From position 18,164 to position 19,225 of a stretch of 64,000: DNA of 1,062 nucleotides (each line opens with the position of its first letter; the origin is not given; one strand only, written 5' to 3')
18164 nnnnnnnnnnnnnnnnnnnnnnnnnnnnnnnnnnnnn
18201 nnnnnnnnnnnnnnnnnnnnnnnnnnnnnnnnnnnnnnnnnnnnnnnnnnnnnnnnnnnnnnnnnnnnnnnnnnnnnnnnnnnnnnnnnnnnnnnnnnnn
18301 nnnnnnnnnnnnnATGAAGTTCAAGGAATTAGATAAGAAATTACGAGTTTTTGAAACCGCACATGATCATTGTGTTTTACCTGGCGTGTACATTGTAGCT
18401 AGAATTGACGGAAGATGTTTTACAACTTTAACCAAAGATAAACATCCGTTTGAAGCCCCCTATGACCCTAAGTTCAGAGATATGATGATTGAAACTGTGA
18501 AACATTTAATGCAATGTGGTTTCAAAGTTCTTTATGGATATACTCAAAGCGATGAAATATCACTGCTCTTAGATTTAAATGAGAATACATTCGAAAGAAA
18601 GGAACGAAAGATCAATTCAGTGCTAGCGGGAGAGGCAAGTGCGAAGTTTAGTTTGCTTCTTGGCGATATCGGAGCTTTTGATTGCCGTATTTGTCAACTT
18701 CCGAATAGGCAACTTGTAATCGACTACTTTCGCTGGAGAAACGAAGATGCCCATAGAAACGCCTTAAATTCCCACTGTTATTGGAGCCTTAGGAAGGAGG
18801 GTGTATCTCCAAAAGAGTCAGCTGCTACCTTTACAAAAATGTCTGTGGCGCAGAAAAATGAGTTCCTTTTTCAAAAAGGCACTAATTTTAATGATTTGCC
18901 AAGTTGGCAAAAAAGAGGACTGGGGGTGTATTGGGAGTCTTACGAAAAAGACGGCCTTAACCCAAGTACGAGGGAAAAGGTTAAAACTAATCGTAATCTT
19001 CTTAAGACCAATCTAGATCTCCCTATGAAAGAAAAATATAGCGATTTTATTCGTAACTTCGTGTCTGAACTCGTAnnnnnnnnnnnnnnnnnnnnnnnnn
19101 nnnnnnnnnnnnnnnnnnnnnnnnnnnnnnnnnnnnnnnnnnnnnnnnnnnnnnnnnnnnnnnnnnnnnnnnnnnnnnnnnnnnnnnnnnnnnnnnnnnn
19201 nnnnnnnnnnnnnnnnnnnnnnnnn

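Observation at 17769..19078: Overlapping Pnk-like 5'-kinase + Thg1-like protein (TLP) gene pair: candidate RNA 5'-end repair module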

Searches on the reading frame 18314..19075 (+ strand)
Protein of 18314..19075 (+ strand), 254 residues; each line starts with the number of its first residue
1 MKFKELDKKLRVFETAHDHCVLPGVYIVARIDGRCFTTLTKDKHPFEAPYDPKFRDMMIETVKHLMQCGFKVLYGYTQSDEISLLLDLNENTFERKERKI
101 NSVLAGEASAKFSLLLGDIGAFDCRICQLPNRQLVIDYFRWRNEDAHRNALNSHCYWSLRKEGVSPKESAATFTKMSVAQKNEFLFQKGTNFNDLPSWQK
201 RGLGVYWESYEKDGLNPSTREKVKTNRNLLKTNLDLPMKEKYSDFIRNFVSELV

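Call 3: search_protein_families(library=pfam, proteins=[window:18314-19075:+], max_evalue=0.1)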
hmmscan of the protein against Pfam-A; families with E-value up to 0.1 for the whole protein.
window:18314-19075:+ (254 aa): 2 families
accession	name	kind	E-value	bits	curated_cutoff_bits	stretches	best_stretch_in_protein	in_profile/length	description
PF04446.17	Thg1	-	4.1e-31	108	29.2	1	8-130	2-130/130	tRNAHis guanylyltransferase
PF14413.11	Thg1C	-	6.1e-14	52.7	26.3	1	135-228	3-98/116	Thg1 C terminal domain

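Call 4: search_protein_families(library=ncbifam, proteins=[window:18314-19075:+], max_evalue=0.1)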
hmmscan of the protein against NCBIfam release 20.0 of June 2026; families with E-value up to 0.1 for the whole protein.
window:18314-19075:+ (254 aa): 0 families

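Call 17: search_solved_structures(query=window:18314-19075:+, max_evalue=0.01, show_alignments=3)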
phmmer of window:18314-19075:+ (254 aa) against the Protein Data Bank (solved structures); distinct sequences matched with E-value up to 0.01: 6.
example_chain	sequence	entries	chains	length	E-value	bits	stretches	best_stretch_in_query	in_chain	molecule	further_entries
5axk_A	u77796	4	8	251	7.6e-30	107.4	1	19-246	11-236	tRNA(His)-5'-guanylyltransferase (Thg1) like protein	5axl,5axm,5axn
4kgk_A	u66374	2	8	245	3.6e-20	75.7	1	9-216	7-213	Thg1-like uncharacterized protein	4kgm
3otb_A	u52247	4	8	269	3.8e-20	75.6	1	11-211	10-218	tRNA(His) guanylyltransferase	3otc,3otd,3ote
7cv1_A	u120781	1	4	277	4.1e-20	75.5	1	11-211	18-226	Probable tRNA(His) guanylyltransferase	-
3wbz_A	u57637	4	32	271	1.2e-19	74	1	12-222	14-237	Likely histidyl tRNA-specific guanylyltransferase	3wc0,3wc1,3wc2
5xox_A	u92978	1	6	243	4.8e-18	68.8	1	10-203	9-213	tRNA(His) guanylyltransferase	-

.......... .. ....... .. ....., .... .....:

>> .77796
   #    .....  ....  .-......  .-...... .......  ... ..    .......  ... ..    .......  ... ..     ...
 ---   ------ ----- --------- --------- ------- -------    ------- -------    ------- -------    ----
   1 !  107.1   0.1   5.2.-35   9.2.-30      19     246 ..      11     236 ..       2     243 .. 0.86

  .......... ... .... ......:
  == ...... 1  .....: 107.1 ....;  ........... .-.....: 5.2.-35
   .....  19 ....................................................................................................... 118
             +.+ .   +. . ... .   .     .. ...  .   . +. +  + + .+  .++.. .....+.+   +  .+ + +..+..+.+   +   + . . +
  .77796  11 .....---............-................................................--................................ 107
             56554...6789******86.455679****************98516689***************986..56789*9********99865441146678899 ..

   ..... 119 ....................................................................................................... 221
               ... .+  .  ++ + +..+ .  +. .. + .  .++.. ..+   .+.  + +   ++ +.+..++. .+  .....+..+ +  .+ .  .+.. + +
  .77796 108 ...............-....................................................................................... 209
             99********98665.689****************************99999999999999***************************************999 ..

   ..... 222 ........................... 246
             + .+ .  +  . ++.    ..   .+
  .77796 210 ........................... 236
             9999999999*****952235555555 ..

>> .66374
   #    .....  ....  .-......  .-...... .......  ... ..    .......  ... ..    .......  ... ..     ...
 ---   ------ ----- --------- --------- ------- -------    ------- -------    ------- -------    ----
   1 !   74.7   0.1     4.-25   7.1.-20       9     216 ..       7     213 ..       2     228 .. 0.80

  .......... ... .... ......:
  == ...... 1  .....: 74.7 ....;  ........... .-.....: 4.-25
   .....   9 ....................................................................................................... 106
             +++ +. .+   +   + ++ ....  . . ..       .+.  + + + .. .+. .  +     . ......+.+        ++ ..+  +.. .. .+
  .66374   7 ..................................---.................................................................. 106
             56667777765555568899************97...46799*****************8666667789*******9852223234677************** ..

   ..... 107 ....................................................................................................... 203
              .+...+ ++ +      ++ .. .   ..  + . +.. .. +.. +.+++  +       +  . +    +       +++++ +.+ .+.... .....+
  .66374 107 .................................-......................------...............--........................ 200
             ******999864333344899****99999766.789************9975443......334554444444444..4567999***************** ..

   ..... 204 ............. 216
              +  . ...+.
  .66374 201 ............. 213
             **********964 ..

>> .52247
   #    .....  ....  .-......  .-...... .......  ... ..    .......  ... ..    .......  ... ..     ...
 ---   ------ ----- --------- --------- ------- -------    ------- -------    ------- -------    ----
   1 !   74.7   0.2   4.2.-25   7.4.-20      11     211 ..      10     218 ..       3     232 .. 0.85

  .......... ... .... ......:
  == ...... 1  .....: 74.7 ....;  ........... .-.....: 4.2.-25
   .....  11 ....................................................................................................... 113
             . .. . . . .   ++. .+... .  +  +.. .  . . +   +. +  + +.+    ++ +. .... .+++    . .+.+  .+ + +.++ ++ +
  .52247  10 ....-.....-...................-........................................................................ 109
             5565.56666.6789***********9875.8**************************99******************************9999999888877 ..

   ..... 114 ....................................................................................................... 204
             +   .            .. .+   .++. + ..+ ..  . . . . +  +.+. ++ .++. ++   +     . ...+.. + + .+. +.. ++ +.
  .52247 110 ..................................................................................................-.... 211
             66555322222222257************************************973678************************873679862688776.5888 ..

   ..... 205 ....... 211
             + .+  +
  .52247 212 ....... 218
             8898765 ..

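Call 18: find_homologous_proteins(query=window:18314-19075:+)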
Query window:18314-19075:+ (254 aa): 7803 proteins with E <= 0.001 among 8000 candidates; the best 120 are listed.
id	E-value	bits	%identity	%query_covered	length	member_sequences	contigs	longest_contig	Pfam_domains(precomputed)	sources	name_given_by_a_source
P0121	3.2e-172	589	100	100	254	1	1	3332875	PF14413.12,PF04446.18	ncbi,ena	-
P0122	9.7e-158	541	91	100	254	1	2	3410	PF14413.12,PF04446.18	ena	-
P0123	2.1e-148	511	85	100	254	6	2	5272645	PF14413.12,PF04446.18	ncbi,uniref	ncbi:tRNA(His) guanylyltransferase Thg1 family protein [Microbulbifer sp. CNSA002]|uniref:tRNA(His) 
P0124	3.2e-148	510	86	98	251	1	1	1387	PF14413.12,PF04446.18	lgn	-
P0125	8.7e-148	509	85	100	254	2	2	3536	PF14413.12,PF04446.18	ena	-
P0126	9.1e-148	509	86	99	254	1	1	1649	PF14413.12,PF04446.18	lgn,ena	-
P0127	1.9e-147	507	86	98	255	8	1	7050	PF14413.12,PF04446.18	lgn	-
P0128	1.4e-146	505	84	98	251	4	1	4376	PF14413.12,PF04446.18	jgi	jgi:tRNA(His) guanylyltransferase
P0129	1.5e-146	505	86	97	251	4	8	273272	PF14413.12,PF04446.18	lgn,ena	-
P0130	1.9e-146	504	84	98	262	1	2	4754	PF14413.12,PF04446.18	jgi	-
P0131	1.4e-145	501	84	98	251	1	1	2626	PF14413.12,PF04446.18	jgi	-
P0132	4.3e-145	500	83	98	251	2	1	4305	PF14413.12,PF04446.18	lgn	-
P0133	3.6e-143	494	82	100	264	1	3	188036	PF14413.12,PF04446.18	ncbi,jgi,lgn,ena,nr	ncbi:guanylyltransferase [Gammaproteobacteria bacterium 45_16_T64]|nr:guanylyltransferase [Gammaprot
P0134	7.2e-143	493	85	95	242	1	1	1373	PF14413.12,PF04446.18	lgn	-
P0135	8.0e-143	492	83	98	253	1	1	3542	PF14413.12,PF04446.18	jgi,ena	jgi:tRNA(His) 5'-end guanylyltransferase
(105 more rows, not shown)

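Call 35: search_dna_similar(query=window:18314-19075:+, collection=phages, mode=protein, max_evalue=0.001, max_rows=25)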
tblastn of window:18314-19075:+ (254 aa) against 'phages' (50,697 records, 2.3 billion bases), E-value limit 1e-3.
Records with a match: 154; places in all: 155; records where one place covers at least 80% of the query: 63.
Best place of each record, by identity: <60% 154.
By first word of the organism name: Bacillus 44; Prevotella 15; Caulobacter 13; Brevundimonas 7; Erwinia 7; Vibrio 6; Aeromonas 6; Mycobacterium 6; Burkholderia 5; Xanthomonas 4; and 19 more.
By host as written in the record: - 17; Prevotella sp. 15; Bacillus cereus 14; Caulobacter vibrioides CB15 13; Brevundimonas pondensis LVF1 6; Bacillus sp. 5; Burkholderia cenocepacia 4; Sinorhizobium meliloti 4; and 49 more.
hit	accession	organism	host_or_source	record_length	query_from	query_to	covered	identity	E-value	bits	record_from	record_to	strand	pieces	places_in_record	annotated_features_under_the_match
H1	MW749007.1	Bacillus phage vB_BspH_TimeGriffin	Bacillus sp.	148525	1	250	98%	30.3%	9e-25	108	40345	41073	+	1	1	putative tRNA-His guanylyltransferase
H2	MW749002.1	Bacillus phage vB_BspH_Mawwa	Bacillus sp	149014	1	250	98%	30.3%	9e-25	108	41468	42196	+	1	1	putative tRNA(His) guanylyltransferase Thg1 family protein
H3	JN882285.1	Cronobacter phage vB_CsaM_GAP32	Cronobacter sakazakii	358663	5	235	91%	32.0%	5e-21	97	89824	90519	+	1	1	putative tRNA-His guanylyltransferase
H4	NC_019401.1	Cronobacter phage vB_CsaM_GAP32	Cronobacter sakazakii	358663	5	235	91%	32.0%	5e-21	97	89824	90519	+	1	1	tRNA-His guanylyltransferase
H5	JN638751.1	Bacillus phage G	Bacillus megaterium str. ATCC 43725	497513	2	250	98%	29.7%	2e-20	96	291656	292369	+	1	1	378: gp378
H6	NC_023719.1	Bacillus phage G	Bacillus megaterium str. ATCC 43725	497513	2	250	98%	29.7%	2e-20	96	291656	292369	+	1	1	378: tRNA-His guanylyltransferase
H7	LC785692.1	Bacillus phage CM1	Bacilus cereus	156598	9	250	95%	30.1%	3e-21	98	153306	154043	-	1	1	putative tRNA-His guanylyltransferase | hypothetical protein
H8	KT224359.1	Bacillus phage TsarBomba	Bacillus thuringiensis subsp. kurstaki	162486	9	250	95%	29.6%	3e-24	107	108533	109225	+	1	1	putative tRNA-His guanylyltransferase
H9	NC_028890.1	Bacillus phage TsarBomba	Bacillus thuringiensis subsp. kurstaki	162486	9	250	95%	29.6%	3e-24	107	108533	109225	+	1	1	tRNA-His guanylyltransferase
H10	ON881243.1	Bacillus phage PK-3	Bacillus sp.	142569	9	250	95%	29.4%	2e-21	99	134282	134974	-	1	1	tRNA(His) guanylyltransferase Thg1 family protein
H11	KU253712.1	Bacillus phage Eldridge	Bacillus megaterium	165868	9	250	95%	29.4%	2e-19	93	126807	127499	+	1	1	tRNA-His guanylyltransferase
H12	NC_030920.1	Bacillus phage Eldridge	Bacillus megaterium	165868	9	250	95%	29.4%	2e-19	93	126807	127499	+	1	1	tRNA-His guanylyltransferase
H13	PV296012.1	Bacillus phage 0524phi7-1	Bacillus thuringiensis BtSerwer7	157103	1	250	98%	28.4%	1e-23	105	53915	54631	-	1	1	tRNA-His guanyltransferase | hypothetical protein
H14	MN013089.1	Bacillus phage vB_BspM_MarvelLand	Bacillus sp.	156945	2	250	98%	28.5%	4e-23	103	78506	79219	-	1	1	putative tRNA-His guanylytransferase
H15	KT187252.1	Bacillus phage PBC6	Bacillus cereus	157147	9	250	95%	29.2%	4e-23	103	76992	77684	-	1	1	putative tRNA-His guanylytransferase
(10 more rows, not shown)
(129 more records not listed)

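Call 40: find_related_loci(query=A2, collection=metagenome_contigs, flank=4000)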
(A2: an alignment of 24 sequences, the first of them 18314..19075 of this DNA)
Query A2 (254 aa) in metagenome_contigs; peptide patterns used: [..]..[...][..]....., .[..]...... (x = any residue, [..] = any of these).
600 stretches matched a pattern (row limit reached: there are more); 580 encode a relative of the query (tblastn E <= 1e-3); the best 80 are kept; 80 distinct loci.
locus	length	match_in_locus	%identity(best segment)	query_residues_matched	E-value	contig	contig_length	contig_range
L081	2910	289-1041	78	1-251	4e-148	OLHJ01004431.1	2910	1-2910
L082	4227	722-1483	79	1-254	2e-143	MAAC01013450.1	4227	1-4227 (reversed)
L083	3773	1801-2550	76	1-250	4e-143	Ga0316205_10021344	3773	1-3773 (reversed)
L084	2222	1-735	74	10-254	4e-140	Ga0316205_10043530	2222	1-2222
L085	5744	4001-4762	70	1-254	3e-127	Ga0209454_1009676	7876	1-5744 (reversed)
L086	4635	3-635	85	41-251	2e-125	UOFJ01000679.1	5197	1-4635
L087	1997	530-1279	68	1-250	2e-129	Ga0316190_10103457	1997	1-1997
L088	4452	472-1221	67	1-250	8e-120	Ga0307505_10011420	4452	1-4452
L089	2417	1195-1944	67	1-250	2e-124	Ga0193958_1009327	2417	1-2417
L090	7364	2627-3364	67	1-246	8e-118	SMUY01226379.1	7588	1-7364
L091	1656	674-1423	65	1-250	2e-126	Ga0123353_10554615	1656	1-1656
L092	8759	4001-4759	65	1-253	3e-117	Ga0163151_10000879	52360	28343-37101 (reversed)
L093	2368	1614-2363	66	1-250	3e-123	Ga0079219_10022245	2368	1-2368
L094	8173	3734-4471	67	1-246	2e-117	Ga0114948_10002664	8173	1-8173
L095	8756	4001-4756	66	1-251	4e-117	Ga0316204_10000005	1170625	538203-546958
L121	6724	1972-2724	67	1-251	3e-115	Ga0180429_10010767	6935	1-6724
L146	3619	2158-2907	63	1-250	3e-115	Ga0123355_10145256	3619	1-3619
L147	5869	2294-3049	62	1-252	2e-113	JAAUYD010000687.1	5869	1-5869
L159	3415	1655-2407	64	1-251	2e-115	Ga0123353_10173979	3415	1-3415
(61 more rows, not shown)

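Call 44: search_protein_families(library=padloc, proteins=[window:18314-19075:+], max_evalue=0.01)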
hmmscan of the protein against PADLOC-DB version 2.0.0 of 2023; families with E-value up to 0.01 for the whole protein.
window:18314-19075:+ (254 aa): 0 families

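Call 56: find_encoding_contigs(protein=P0121, flank=3000, max_places=3)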
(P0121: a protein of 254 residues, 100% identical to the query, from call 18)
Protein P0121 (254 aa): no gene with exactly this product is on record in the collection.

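Call 57: list_cluster_members(proteins=[P0121, P0001, P0122])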
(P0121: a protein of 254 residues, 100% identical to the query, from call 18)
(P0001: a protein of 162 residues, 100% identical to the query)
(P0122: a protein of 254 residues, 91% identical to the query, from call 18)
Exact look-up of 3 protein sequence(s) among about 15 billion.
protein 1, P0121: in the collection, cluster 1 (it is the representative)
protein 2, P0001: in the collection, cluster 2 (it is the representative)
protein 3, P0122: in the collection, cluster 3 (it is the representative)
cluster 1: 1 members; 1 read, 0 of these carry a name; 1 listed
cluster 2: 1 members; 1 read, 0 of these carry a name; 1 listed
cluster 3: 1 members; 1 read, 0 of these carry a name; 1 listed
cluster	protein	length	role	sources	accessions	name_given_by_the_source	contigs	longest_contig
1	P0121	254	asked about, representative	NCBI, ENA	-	-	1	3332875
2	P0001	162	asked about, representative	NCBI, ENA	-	-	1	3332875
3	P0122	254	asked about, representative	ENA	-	-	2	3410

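Call 61: search_protein_families(library=pfam, proteins=[L121:740-1492:+, L159:2428-3195:+, L147:857-1840:+, L147:3133-4155:+, L146:932-1717:+], max_evalue=0.001)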
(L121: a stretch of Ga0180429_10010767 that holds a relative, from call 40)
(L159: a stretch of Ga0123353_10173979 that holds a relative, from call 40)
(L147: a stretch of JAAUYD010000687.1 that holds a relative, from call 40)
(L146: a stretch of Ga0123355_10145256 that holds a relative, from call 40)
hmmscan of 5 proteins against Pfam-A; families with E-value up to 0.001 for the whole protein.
L121:740-1492:+ (251 aa): 1 family
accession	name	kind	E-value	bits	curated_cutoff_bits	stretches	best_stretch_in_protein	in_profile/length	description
PF10127.15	RlaP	-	2.8e-52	178.4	23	1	6-244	8-248/249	RNA repair pathway DNA polymerase beta family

L159:2428-3195:+ (256 aa): 1 family
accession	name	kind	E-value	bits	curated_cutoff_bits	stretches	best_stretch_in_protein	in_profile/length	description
PF10127.15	RlaP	-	7.8e-84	281.7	23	1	7-250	4-249/249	RNA repair pathway DNA polymerase beta family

L147:857-1840:+ (328 aa): 0 families

L147:3133-4155:+ (341 aa): 2 families
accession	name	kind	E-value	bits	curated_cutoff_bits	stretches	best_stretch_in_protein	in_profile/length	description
PF09414.15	RNA_ligase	-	1.8e-15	57.9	27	1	156-321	2-165/171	RNA ligase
PF21189.3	PHA02142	-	6.7e-10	39.7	27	1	11-91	8-92/92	PHA02142 OB-fold domain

L146:932-1717:+ (262 aa): 1 family
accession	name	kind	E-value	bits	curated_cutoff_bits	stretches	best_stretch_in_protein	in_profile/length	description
PF09414.15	RNA_ligase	-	2.9e-19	70.3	27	1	52-241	2-161/171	RNA ligase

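Call 69: search_dna_similar(query=window:18314-19075:+, collection=plasmids, mode=protein, max_evalue=1e-10, max_rows=12)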
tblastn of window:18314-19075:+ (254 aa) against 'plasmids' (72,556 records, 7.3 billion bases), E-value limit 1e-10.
Records with a match: 24; places in all: 25; records where one place covers at least 80% of the query: 20.
Best place of each record, by identity: <60% 24.
By first word of the organism name: Bacillus 12; Paenibacillus 3; Curtobacterium 2; Candidatus 1; Deinococcus 1; Embleya 1; Jeotgalibacillus 1; Brevibacillus 1; Bradyrhizobium 1; Pseudarthrobacter 1.
By predicted mobility (MOB-suite, as given by PLSDB): non-mobilizable 22; mobilizable 2.
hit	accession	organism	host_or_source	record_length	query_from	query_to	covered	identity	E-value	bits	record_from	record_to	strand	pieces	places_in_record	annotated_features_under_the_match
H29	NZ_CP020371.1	Candidatus Thiodictyon syntrophicum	meromictic lake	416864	5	242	94%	53.8%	1e-77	261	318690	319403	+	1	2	tRNA(His) guanylyltransferase Thg1 family protein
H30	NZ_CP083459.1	Deinococcus taeanensis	whole organism,coastal dune soil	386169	6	253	98%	42.3%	4e-65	226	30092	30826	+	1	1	tRNA(His) guanylyltransferase Thg1 family protein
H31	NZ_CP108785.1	Embleya sp. NBC_00888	-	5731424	1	246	97%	40.6%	1e-51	187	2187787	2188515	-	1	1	none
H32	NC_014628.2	Paenibacillus polymyxa SC2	-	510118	2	250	98%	27.9%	1e-18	92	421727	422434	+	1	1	tRNA(His) guanylyltransferase Thg1 family protein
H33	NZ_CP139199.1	Paenibacillus polymyxa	mixed culture,soil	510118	2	250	98%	27.9%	1e-18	92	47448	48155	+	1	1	tRNA(His) guanylyltransferase Thg1 family protein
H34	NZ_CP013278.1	Bacillus thuringiensis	Vectobac,bacterial clone,Commercial ...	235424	9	250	95%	28.5%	3e-19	94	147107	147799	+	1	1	tRNA(His) guanylyltransferase Thg1 family protein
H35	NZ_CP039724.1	Bacillus thuringiensis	whole organism,soil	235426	9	250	95%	28.5%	3e-19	94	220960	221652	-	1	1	tRNA(His) guanylyltransferase Thg1 family protein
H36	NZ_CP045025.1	Bacillus thuringiensis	whole organism,soil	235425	9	250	95%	28.5%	3e-19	94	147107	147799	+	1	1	tRNA(His) guanylyltransferase Thg1 family protein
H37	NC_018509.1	Bacillus thuringiensis HD-789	-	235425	9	250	95%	28.5%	3e-19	94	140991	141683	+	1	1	tRNA(His) guanylyltransferase Thg1 family protein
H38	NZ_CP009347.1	Bacillus thuringiensis HD1002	Sewage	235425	9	250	95%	28.5%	3e-19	94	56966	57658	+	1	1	tRNA(His) guanylyltransferase Thg1 family protein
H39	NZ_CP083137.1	Bacillus thuringiensis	whole organism,Biopesticide Solbac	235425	9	250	95%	28.5%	3e-19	94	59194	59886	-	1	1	tRNA(His) guanylyltransferase Thg1 family protein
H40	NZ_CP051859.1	Bacillus thuringiensis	cell culture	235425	9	250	95%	28.5%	3e-19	94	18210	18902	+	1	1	tRNA(His) guanylyltransferase Thg1 family protein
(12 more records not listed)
